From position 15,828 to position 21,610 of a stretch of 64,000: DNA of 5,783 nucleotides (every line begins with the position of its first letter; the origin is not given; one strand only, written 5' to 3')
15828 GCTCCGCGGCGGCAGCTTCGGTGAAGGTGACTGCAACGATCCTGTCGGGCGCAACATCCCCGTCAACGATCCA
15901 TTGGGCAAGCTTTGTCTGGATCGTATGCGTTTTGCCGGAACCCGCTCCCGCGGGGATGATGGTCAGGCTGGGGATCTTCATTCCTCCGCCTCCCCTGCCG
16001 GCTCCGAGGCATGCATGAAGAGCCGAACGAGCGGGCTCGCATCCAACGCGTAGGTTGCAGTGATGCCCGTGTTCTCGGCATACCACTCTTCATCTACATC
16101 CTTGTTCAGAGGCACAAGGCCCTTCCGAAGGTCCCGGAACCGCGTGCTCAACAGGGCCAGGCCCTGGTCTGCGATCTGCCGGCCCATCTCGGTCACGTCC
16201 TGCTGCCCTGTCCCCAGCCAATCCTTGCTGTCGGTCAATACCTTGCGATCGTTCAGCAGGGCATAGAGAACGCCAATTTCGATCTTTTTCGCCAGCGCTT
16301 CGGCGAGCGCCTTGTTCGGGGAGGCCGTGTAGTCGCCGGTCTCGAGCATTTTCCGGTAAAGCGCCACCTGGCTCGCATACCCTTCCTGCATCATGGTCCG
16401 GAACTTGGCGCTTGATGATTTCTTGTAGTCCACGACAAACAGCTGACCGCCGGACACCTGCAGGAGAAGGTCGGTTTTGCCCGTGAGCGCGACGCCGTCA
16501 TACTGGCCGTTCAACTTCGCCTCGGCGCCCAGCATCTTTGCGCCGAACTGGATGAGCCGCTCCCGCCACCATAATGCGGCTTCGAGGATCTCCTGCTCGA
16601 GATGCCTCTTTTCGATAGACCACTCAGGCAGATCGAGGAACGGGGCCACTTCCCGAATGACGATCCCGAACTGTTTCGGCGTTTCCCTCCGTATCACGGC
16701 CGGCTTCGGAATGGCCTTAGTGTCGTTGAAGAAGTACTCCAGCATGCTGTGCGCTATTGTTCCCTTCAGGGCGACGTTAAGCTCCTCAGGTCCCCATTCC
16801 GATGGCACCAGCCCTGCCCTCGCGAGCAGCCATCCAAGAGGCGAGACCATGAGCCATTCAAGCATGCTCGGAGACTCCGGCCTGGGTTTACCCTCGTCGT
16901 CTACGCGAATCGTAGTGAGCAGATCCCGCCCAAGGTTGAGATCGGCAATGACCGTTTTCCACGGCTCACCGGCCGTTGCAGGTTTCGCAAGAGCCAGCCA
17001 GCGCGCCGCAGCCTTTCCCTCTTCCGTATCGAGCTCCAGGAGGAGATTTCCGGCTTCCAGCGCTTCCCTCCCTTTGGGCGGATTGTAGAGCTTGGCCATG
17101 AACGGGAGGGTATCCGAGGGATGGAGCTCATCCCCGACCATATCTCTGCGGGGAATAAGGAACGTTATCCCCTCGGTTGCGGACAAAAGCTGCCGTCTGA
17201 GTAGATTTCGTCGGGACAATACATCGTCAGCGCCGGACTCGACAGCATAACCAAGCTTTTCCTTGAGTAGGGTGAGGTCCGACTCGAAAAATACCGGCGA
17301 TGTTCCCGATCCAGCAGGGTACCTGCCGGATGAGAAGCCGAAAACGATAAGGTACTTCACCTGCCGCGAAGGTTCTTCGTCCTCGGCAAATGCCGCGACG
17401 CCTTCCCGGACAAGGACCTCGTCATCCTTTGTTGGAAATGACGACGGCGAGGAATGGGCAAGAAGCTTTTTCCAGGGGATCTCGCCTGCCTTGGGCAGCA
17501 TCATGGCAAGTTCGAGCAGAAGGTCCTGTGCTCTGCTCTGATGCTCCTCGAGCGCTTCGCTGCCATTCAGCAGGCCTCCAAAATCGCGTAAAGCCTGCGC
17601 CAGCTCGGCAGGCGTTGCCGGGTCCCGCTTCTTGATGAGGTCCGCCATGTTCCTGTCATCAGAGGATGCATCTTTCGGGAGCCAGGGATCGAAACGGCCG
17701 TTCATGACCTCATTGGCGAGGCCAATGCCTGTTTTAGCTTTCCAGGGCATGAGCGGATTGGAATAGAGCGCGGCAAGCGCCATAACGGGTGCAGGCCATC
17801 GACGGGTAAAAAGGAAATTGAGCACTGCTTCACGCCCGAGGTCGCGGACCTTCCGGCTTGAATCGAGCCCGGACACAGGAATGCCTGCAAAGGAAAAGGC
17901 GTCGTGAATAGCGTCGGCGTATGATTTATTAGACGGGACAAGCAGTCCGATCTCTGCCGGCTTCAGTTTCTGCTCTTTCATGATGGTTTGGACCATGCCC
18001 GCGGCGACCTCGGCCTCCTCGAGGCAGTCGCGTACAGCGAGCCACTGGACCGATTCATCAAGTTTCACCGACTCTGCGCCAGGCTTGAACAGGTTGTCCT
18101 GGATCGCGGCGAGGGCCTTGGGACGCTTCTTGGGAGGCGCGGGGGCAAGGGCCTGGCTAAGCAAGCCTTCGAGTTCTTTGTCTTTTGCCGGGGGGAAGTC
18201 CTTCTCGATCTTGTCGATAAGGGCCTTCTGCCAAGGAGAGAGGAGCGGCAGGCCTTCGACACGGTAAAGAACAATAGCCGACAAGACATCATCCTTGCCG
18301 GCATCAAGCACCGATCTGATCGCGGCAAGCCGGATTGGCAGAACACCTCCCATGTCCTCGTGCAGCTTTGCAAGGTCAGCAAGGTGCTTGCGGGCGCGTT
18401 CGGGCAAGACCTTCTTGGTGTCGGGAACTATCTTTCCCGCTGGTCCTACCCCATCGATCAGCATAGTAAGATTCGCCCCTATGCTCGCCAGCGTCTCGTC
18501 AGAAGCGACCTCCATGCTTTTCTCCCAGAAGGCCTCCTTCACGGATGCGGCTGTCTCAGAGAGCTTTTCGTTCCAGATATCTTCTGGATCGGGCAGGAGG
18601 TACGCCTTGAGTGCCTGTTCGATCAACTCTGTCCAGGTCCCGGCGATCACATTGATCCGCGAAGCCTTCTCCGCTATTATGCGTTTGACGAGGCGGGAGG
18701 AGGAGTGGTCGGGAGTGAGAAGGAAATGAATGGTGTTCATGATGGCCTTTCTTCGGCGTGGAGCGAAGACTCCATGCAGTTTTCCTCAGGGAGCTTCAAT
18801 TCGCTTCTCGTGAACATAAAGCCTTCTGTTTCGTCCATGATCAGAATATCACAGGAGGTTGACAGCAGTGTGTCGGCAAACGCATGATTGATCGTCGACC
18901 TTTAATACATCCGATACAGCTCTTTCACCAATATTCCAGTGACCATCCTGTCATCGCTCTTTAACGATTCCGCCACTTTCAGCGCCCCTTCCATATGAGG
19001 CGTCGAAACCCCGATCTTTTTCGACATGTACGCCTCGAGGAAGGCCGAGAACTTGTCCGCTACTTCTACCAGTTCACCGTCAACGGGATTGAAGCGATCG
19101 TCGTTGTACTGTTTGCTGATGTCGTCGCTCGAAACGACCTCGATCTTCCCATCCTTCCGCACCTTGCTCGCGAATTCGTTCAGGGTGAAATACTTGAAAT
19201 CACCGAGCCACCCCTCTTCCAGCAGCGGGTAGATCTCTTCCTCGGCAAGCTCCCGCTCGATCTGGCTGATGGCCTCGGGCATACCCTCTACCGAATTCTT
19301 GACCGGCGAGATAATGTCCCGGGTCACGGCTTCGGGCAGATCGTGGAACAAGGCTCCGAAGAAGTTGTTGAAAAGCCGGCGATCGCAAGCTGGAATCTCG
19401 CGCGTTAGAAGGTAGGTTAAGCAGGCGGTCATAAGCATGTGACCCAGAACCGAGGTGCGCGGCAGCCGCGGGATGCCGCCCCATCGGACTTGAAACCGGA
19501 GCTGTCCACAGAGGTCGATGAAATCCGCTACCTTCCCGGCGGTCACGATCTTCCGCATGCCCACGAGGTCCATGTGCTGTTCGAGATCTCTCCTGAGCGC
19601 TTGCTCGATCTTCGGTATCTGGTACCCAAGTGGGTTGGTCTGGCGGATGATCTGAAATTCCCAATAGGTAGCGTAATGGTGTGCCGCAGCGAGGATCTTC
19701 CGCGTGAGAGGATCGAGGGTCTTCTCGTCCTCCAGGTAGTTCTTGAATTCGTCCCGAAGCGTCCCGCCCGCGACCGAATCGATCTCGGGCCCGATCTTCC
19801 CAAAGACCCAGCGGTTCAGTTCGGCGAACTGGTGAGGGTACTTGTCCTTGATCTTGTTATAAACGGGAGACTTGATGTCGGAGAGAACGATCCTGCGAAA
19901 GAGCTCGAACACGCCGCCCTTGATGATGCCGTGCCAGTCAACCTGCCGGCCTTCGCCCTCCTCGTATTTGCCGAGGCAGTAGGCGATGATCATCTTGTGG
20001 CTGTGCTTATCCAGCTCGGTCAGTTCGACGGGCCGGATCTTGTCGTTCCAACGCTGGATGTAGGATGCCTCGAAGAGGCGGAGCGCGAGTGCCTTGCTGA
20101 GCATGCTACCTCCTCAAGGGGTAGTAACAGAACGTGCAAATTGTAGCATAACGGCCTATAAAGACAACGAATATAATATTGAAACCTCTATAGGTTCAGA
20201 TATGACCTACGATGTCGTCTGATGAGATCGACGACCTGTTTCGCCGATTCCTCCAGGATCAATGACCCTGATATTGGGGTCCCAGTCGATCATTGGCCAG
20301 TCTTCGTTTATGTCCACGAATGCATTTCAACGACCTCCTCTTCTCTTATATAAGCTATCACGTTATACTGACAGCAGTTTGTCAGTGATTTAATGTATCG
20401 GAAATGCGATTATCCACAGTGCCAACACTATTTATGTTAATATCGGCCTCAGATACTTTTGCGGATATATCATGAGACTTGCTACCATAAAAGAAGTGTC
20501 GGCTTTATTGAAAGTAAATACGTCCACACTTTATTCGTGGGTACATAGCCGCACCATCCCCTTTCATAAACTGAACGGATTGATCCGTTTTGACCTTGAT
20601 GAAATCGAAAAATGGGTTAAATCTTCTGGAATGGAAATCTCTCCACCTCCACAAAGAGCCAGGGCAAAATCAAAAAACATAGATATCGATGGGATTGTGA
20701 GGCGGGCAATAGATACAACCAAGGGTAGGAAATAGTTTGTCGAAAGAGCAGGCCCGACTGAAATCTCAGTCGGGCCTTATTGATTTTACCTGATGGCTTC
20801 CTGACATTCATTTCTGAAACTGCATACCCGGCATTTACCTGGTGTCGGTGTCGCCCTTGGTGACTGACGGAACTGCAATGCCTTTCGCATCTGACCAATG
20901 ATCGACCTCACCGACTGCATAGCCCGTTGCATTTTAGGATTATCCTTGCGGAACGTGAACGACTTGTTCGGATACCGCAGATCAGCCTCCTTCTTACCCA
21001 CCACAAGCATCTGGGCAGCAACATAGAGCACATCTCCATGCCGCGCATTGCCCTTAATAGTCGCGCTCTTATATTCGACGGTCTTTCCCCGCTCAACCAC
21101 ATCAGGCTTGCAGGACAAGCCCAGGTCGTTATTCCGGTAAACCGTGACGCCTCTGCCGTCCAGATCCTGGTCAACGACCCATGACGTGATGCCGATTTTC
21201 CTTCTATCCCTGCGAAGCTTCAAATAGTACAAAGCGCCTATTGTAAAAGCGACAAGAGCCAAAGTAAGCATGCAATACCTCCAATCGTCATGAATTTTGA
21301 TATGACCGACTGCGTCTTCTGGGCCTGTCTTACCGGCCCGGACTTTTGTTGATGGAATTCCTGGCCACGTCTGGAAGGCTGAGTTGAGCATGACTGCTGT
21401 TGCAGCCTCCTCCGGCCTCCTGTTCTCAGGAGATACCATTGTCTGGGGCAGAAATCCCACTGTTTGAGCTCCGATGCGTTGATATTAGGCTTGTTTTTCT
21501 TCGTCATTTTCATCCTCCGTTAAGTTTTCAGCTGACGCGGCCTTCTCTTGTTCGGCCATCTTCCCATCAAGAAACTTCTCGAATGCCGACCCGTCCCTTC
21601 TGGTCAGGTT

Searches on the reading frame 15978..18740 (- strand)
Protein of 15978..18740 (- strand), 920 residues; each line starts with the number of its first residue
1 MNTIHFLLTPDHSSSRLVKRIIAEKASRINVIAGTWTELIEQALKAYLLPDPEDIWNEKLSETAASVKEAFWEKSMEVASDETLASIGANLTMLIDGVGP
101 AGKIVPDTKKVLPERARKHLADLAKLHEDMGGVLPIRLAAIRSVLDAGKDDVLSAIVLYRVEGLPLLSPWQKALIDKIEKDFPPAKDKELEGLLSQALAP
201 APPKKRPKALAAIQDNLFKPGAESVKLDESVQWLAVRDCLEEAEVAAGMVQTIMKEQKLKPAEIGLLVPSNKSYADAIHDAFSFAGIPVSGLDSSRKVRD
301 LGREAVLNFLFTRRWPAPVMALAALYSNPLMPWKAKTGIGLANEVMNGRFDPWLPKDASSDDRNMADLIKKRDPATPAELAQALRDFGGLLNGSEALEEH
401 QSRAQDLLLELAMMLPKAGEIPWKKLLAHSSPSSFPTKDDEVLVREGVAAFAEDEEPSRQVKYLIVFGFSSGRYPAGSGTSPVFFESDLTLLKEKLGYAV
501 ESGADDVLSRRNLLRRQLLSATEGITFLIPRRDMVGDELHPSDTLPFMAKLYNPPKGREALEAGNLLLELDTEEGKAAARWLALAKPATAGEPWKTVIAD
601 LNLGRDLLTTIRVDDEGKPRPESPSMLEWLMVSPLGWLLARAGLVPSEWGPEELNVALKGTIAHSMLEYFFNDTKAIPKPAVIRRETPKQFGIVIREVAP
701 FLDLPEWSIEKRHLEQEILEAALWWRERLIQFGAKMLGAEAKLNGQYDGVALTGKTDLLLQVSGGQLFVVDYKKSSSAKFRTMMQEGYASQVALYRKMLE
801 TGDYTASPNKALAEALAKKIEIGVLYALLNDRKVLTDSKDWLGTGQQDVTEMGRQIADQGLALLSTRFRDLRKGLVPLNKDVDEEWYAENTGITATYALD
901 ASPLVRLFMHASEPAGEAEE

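Call 30: search_protein_families(library=padloc, proteins=[window:15978-18740:-], max_evalue=0.00001)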
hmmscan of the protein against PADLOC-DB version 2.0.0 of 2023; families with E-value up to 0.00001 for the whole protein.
window:15978-18740:- (920 aa): 0 families

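Call 31: search_protein_families(library=pfam, proteins=[window:15978-18740:-], max_evalue=0.001)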
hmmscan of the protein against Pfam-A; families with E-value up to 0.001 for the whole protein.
window:15978-18740:- (920 aa): 1 family
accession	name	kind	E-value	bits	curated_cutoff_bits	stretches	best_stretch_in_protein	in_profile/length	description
PF12705.13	PDDEXK_1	-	5.1e-16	59.8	22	1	623-831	3-191/247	PD-(D/E)XK nuclease superfamily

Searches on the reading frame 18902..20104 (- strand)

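Call 30: search_protein_families(library=padloc, proteins=[window:18902-20104:-], max_evalue=0.00001)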
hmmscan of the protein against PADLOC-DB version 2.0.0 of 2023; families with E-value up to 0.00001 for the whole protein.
window:18902-20104:- (400 aa): 0 families

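Call 31: search_protein_families(library=pfam, proteins=[window:18902-20104:-], max_evalue=0.001)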
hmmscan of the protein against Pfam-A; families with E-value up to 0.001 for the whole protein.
window:18902-20104:- (400 aa): 2 families
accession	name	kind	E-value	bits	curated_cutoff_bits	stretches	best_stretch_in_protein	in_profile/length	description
PF13023.12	HD_3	-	8.5e-25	88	22.5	1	199-373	1-159/165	HD domain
PF12917.13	YfbR-like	-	2.1e-20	73.6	25.9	2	195-315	2-121/182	5'-deoxynucleotidase YfbR-like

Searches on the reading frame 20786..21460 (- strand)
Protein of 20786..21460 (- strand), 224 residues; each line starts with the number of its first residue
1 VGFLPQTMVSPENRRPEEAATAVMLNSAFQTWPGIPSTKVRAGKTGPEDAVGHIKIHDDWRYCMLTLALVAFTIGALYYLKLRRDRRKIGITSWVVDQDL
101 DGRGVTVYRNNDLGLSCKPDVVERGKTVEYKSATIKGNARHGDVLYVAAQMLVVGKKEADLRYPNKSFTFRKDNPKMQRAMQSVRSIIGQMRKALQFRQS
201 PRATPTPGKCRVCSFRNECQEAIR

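Call 32: search_protein_families(library=padloc, proteins=[window:20786-21460:-], max_evalue=0.05)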
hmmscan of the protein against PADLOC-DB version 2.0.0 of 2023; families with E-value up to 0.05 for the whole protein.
window:20786-21460:- (224 aa): 13 families
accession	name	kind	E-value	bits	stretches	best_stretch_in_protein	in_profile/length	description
PDLC01773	Cas4c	-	2.5e-08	31.6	1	104-221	76-195/229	-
PDLC01250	Cas4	-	4.6e-08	31.5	1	108-220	55-168/168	"CAS-I,CAS-II,CAS-III,CAS-IV,CAS-V,CAS-VI; acquisition_associated"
PDLC00943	Cas4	-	9.8e-08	30.2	1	109-220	62-179/180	CRISPR-associated protein Cas4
PDLC01447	Cas4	-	1.1e-06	27.2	1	108-221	47-159/161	"CAS-I,CAS-II,CAS-III,CAS-IV,CAS-V,CAS-VI; acquisition_associated"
PDLC00944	Cas4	-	2e-06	26.1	1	127-219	82-176/177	Cas4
PDLC02034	Cas4d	-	0.00034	18.3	1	111-219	68-180/192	-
PDLC00059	DruK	-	0.0005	17.4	1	168-220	184-235/326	PD-(D/E)XK nuclease superfamily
PDLC01611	Cas4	-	0.00051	18.4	1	114-220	51-157/158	"CAS-I,CAS-II,CAS-III,CAS-IV,CAS-V,CAS-VI; acquisition_associated"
PDLC02035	Cas4d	-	0.00065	17.2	1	110-219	60-174/196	-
PDLC01747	Cas1g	-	0.00069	16.3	1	105-219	54-176/523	-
PDLC00060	DruK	-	0.0018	15.7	1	111-220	139-260/347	PD-(D/E)XK nuclease superfamily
PDLC02083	Cas4_II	-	0.0026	16.2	1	140-220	100-184/186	-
PDLC02087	Cas4b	-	0.013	13.6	1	178-219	147-188/189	-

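Call 33: search_protein_families(library=pfam, proteins=[window:20786-21460:-], max_evalue=0.05)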
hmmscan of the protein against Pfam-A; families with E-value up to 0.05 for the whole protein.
window:20786-21460:- (224 aa): 1 family
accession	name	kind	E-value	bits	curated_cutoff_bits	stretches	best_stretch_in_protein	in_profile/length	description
PF01930.23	Cas_Cas4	-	0.022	15.3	22.7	1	116-220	53-159/160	Domain of unknown function DUF83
